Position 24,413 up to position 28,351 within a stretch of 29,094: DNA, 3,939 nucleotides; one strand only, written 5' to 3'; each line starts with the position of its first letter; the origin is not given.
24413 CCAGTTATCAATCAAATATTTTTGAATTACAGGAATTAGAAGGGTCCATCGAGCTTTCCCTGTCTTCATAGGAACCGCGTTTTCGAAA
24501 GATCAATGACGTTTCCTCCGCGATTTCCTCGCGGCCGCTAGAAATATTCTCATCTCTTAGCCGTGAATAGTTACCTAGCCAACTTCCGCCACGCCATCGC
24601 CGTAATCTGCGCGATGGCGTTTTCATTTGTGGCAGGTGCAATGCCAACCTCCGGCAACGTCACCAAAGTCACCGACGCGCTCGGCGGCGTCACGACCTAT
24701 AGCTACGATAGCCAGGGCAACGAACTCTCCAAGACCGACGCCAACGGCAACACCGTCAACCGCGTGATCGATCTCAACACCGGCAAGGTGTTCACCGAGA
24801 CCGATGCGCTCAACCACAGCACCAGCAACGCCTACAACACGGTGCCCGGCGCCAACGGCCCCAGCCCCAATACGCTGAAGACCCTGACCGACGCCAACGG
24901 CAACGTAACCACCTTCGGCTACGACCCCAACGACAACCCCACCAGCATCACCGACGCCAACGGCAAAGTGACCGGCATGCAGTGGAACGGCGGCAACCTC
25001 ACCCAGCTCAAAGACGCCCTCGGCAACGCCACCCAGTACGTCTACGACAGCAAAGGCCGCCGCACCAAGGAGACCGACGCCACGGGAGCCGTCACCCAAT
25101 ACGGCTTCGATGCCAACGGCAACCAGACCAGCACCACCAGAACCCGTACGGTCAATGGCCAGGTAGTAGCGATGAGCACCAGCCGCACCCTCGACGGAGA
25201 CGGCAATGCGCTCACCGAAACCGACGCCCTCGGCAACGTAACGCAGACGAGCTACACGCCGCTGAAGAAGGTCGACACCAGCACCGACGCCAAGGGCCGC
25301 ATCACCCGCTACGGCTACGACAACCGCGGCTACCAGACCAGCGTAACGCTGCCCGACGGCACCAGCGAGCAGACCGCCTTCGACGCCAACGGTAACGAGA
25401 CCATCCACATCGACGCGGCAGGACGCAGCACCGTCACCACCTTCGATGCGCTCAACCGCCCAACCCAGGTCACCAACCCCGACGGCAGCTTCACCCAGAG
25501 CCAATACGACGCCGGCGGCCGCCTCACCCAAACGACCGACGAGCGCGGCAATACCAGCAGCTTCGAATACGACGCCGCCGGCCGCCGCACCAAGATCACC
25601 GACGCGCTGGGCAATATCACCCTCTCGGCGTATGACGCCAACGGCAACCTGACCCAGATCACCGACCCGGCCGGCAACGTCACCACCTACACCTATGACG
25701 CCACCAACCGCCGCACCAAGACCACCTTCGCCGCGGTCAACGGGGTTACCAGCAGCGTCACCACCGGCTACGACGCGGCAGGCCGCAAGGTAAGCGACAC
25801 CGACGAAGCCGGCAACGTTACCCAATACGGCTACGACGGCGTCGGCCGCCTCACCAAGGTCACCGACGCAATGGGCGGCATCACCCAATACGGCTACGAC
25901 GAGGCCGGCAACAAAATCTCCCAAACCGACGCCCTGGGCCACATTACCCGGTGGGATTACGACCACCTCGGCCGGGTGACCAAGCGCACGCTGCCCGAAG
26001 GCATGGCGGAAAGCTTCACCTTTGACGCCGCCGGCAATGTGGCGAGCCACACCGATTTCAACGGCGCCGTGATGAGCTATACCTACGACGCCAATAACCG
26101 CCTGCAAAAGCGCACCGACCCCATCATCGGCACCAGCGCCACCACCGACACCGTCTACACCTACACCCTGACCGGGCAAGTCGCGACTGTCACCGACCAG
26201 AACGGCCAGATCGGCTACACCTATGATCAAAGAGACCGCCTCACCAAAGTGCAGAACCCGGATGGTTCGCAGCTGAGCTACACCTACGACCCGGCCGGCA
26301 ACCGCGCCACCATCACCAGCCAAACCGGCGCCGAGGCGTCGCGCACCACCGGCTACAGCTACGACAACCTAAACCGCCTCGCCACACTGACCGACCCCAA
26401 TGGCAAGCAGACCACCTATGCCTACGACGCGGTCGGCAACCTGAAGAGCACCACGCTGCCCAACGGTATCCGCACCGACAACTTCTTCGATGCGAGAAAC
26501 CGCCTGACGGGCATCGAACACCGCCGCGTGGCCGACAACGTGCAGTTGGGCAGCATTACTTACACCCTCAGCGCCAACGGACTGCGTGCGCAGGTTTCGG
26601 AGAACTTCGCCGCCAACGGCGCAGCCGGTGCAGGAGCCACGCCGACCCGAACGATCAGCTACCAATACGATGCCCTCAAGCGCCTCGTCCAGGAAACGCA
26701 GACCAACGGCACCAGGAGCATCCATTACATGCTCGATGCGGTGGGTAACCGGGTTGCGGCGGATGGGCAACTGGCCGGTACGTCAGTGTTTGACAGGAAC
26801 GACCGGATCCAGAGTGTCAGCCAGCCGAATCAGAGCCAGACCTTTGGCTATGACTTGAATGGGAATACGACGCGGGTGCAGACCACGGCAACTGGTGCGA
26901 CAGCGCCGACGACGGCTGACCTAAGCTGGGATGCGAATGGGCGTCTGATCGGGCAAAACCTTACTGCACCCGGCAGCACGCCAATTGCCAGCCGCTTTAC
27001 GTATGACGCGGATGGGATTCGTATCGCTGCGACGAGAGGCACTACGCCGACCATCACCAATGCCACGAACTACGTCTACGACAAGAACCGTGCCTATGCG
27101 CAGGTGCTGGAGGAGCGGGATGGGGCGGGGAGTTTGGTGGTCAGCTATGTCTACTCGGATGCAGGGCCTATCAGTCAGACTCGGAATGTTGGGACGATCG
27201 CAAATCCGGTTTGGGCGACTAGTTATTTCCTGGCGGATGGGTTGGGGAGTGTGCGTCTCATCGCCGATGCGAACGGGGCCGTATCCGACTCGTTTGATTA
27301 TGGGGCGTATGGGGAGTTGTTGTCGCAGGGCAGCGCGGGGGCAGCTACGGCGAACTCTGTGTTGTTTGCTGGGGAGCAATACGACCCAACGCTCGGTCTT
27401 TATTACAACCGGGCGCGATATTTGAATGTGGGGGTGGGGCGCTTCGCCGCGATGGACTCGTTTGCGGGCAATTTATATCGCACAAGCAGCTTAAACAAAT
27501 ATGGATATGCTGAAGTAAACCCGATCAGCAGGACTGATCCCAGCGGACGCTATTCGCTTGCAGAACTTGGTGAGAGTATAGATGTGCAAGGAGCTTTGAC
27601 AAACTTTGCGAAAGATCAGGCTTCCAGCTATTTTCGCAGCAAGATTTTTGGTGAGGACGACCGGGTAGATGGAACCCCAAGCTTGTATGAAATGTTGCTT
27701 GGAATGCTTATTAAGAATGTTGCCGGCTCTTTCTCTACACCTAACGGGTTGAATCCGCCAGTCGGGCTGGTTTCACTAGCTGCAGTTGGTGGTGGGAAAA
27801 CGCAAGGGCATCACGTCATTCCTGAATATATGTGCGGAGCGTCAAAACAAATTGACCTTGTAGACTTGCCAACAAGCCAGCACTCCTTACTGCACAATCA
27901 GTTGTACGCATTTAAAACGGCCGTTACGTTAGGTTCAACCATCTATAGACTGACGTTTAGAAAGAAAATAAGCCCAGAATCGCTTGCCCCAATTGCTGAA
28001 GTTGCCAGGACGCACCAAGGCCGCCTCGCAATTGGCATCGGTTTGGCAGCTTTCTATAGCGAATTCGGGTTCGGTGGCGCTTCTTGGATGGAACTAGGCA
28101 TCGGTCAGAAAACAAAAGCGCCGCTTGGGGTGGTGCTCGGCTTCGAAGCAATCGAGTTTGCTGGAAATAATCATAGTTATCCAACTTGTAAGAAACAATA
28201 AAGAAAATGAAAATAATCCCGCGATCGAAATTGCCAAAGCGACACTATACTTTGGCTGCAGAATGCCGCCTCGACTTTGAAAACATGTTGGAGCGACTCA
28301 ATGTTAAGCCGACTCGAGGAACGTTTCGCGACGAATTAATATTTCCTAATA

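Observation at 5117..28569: Candidate undescribed delivery system: Sec-exported giant adhesin/scaffold paired with a Sec-exported, switchable Rhs toxin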

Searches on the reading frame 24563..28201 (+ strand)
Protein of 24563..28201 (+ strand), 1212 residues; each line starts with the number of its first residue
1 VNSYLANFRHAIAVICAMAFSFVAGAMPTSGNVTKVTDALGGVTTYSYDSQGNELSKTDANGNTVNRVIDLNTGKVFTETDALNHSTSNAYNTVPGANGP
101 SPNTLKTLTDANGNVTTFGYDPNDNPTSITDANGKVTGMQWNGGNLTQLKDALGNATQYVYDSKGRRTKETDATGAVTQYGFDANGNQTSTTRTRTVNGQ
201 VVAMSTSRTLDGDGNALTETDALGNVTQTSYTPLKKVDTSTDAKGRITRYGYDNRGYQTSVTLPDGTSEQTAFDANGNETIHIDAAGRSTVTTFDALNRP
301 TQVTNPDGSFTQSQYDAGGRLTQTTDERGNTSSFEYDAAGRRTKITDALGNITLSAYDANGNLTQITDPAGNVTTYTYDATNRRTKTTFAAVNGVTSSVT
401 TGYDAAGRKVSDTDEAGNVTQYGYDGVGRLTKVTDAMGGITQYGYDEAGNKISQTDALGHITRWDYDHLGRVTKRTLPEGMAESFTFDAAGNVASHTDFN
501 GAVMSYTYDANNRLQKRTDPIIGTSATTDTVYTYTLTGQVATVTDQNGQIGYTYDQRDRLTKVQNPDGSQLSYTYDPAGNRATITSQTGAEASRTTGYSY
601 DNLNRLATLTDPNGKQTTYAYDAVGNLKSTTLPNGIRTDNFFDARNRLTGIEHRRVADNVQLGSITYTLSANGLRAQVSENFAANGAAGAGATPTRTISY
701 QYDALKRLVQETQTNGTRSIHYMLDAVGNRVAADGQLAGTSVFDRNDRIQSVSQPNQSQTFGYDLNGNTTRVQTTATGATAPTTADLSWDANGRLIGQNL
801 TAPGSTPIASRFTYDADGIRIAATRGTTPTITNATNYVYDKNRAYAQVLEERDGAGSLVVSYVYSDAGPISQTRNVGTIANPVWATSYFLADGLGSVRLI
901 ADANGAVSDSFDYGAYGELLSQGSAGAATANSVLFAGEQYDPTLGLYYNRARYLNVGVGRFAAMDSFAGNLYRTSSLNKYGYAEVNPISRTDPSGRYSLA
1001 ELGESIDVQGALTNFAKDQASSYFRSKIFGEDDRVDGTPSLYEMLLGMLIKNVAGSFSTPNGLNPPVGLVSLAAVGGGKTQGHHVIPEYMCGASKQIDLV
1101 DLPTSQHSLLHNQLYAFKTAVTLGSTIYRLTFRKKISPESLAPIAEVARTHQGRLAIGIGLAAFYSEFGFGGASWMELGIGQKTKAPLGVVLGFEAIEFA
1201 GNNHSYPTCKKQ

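Call 6: search_protein_families(library=pfam, proteins=[window:24563-28201:+], max_evalue=0.01)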
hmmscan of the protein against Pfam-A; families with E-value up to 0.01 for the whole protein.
window:24563-28201:+ (1212 aa): 2 families
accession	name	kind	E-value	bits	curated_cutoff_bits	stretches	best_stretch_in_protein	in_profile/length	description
PF05593.20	RHS_repeat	-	2.3e-122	397.9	22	17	357-388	1-32/38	RHS Repeat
PF25023.1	TEN_YD-shell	-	2e-06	26.7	50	1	506-654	20-164/909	Teneurin YD-shell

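Call 7: search_protein_families(library=ncbifam, proteins=[window:24563-28201:+], max_evalue=0.01)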
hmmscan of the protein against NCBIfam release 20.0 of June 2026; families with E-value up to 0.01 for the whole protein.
window:24563-28201:+ (1212 aa): 3 families
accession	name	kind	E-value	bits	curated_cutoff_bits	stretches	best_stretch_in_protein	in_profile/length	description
TIGR01643.1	YD_repeat_2x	repeat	3.7e-94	305.8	15.8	12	403-443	1-41/42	YD repeat-containing protein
NF041261.1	RHS_core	equivalog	3.6e-56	190.7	2000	4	110-358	423-667/1261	RHS element core protein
TIGR03696.1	Rhs_assc_core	domain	4.8e-16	59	32.5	1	913-995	1-75/76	RHS repeat-associated core domain-containing protein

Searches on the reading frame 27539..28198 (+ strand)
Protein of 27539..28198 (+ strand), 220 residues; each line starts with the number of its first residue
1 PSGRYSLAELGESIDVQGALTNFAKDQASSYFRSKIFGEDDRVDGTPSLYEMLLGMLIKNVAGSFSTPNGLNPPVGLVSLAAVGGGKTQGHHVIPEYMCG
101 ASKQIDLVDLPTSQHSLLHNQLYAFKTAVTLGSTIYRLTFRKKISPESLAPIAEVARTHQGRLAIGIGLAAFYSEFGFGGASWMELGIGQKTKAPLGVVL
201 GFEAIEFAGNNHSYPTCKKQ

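Call 110: search_protein_families(library=pfam, proteins=[window:27539-28198:+], max_evalue=5)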
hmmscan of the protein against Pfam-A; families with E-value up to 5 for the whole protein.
window:27539-28198:+ (220 aa): 1 family
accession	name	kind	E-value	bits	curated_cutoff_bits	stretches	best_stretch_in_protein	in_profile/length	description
PF09869.16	KH_DUF2096_C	-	0.19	11.9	24.6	0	133-155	2-24/59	DUF2096 C-terminal KH-like domain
